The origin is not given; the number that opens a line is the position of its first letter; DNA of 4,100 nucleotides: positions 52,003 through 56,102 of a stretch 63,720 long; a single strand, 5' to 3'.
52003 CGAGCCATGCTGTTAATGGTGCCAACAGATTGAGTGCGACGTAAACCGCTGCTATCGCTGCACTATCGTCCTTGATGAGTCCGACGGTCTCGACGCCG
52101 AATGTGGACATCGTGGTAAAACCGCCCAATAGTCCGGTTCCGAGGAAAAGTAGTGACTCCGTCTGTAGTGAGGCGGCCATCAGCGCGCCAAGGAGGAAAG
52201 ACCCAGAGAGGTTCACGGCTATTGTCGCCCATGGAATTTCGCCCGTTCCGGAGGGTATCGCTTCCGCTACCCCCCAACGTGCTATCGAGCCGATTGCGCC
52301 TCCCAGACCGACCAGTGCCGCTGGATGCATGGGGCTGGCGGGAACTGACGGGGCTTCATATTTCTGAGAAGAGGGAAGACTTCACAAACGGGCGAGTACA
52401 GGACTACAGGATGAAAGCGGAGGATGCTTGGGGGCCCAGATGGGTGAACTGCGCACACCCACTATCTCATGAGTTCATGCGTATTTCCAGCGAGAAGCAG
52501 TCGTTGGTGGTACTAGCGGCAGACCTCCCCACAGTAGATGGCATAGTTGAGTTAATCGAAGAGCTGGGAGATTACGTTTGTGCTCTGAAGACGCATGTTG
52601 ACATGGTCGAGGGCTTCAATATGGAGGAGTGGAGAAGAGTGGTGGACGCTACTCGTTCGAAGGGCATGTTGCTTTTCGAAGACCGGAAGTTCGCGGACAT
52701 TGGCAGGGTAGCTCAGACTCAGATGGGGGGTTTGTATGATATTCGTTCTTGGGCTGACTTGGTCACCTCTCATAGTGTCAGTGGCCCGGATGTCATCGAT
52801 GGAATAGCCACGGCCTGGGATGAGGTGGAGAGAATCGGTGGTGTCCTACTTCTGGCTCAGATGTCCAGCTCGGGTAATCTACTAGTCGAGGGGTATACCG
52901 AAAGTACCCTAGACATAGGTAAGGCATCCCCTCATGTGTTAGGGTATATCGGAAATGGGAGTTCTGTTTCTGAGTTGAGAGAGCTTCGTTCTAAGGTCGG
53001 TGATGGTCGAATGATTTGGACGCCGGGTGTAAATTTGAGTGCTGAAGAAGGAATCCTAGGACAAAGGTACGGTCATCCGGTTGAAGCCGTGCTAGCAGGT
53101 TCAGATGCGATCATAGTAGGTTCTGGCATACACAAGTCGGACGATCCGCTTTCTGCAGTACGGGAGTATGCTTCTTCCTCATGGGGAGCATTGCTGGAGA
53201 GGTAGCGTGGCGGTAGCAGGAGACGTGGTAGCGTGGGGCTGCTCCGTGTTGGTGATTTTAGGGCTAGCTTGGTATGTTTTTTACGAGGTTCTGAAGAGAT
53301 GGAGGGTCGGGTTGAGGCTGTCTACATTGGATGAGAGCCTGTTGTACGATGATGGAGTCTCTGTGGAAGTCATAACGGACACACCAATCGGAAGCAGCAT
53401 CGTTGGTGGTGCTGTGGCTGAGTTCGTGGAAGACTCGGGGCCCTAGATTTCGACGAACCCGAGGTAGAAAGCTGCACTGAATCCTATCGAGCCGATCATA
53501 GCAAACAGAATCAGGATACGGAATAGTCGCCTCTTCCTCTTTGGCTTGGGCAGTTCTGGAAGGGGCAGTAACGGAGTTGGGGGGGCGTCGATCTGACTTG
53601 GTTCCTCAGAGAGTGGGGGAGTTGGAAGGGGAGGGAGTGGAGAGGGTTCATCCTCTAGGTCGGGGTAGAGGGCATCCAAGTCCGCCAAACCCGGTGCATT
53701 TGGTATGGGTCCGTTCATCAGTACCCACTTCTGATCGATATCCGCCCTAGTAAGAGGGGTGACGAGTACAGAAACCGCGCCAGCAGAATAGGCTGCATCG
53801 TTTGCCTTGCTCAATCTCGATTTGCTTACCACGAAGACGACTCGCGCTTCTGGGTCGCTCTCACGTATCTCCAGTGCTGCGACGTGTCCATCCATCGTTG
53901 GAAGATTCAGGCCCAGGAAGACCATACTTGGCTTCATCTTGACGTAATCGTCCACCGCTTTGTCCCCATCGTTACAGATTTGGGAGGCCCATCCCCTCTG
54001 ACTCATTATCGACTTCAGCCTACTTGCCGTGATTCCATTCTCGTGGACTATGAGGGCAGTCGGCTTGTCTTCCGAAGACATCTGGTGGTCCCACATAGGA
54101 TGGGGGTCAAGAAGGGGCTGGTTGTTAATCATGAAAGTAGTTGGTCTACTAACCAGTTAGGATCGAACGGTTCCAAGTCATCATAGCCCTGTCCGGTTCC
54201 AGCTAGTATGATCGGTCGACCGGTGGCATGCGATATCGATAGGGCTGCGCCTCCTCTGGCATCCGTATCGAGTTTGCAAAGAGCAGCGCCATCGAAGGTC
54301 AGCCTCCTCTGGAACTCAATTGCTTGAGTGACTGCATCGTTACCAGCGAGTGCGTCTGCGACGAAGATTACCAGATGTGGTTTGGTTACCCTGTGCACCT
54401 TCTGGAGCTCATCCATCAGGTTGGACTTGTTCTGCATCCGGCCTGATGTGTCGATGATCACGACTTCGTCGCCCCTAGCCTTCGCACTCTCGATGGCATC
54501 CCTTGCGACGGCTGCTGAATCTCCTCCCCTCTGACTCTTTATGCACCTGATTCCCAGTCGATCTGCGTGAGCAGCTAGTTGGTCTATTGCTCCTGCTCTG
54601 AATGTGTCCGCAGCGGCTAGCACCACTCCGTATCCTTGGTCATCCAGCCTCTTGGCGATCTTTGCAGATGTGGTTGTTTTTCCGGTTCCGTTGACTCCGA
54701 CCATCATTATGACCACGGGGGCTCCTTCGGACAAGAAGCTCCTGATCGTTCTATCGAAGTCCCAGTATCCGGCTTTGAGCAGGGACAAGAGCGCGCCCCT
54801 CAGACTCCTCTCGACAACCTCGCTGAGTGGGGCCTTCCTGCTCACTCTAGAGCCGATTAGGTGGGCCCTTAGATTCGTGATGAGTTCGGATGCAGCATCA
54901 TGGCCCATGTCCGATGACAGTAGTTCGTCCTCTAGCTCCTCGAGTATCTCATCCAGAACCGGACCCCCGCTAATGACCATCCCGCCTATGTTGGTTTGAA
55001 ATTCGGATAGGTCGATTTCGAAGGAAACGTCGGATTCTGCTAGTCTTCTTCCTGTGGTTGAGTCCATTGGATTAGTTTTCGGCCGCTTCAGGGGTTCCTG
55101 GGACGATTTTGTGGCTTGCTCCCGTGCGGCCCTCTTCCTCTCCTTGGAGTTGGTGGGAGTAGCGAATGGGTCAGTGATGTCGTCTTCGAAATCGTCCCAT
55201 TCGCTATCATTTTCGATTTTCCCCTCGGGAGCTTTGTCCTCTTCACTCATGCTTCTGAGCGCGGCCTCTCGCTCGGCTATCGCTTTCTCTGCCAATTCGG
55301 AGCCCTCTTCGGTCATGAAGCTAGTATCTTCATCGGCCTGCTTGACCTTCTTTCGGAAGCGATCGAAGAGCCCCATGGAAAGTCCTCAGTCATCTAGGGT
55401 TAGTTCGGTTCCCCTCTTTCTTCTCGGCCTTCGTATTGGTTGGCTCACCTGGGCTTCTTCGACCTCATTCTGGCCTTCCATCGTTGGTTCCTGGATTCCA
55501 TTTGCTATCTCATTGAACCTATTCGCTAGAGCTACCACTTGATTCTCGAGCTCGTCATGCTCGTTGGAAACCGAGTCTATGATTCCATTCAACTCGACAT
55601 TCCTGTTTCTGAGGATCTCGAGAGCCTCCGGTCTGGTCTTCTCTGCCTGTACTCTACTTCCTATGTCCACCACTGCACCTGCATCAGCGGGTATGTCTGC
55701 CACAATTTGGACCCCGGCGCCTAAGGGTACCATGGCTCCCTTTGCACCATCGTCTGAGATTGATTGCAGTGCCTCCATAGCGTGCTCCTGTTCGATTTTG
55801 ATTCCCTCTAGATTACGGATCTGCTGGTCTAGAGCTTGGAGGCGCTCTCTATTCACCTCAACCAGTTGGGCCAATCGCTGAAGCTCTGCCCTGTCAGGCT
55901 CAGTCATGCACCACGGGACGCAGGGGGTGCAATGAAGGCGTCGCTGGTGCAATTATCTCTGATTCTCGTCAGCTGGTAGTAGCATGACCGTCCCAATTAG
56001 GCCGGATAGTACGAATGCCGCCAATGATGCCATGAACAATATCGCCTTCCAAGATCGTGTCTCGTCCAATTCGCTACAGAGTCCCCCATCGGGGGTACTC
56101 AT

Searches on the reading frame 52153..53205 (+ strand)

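Call 38: search_protein_families(library=pfam, proteins=[window:52153-53205:+], max_evalue=0.00001)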
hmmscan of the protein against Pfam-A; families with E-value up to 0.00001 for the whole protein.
window:52153-53205:+ (350 aa): 1 family
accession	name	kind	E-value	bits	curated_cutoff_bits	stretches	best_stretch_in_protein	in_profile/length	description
PF00215.30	OMPdecase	-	1.1e-40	140.3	27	1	118-339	2-221/221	Orotidine 5'-phosphate decarboxylase / HUMPS family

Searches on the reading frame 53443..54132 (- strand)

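Call 7: search_protein_families(library=pfam, proteins=[window:53443-54132:-], max_evalue=0.001)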
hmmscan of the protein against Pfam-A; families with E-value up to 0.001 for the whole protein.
window:53443-54132:- (229 aa): 1 family
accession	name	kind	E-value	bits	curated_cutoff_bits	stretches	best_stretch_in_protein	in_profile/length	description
PF00072.30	Response_reg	-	1.4e-11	45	30.2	1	27-134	2-108/111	Response regulator receiver domain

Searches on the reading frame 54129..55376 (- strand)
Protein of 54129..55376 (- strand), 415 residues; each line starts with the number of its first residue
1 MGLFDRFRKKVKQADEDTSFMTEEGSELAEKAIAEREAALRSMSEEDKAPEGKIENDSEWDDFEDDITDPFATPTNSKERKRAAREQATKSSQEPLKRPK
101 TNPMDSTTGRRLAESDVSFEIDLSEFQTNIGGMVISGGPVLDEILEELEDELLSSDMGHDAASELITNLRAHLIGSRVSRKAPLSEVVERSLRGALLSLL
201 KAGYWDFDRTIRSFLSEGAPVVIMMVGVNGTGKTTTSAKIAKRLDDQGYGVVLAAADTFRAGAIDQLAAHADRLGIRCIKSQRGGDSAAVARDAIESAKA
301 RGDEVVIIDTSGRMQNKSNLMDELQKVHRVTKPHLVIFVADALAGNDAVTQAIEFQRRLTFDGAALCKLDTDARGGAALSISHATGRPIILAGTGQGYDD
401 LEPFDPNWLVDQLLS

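Call 7: search_protein_families(library=pfam, proteins=[window:54129-55376:-], max_evalue=0.001)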
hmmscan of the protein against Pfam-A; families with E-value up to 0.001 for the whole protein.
window:54129-55376:- (415 aa): 12 families
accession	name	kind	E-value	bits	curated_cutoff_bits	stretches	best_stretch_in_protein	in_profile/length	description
PF00448.28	SRP54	-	9.3e-72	241.2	22.7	1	220-414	1-195/196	SRP54-type protein, GTPase domain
PF02881.24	SRP54_N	-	9.3e-08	32.6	22.4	1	140-191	22-74/75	SRP54-type protein, helical bundle domain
PF13207.12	AAA_17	-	8.8e-07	29.7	27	1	226-340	1-109/136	AAA domain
PF13604.12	AAA_30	-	1.9e-06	28.2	27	1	211-341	10-124/191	AAA domain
PF13671.12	AAA_33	-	2.3e-06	28.4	27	1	222-340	1-107/143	AAA domain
PF06414.18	Zeta_toxin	-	4.4e-06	26.7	22.3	1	214-261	10-56/199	Zeta toxin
PF13401.12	AAA_22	-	1e-05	26.3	27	1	222-333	7-115/130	AAA domain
PF13191.12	AAA_16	-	9.3e-05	23.4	32.6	1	216-344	20-142/167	AAA ATPase domain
PF00004.35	AAA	-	0.00013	22.9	21.2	0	223-328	1-81/131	ATPase family associated with various cellular activities (AAA)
PF03266.21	NTPase_1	-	0.00045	20.6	23.9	0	223-251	2-30/168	NTPase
PF03308.22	MeaB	-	0.00052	19.5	23.1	1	218-322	31-145/273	Methylmalonyl Co-A mutase-associated GTPase MeaB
PF02223.23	Thymidylate_kin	-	0.00074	19.7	27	0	227-253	3-29/185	Thymidylate kinase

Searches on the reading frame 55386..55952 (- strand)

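Call 7: search_protein_families(library=pfam, proteins=[window:55386-55952:-], max_evalue=0.001)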
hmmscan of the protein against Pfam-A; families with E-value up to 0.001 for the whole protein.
window:55386-55952:- (188 aa): 1 family
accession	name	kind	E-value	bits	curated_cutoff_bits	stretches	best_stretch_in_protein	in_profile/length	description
PF02996.22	Prefoldin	-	2.4e-16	60.2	23.2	1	36-151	3-119/120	Prefoldin subunit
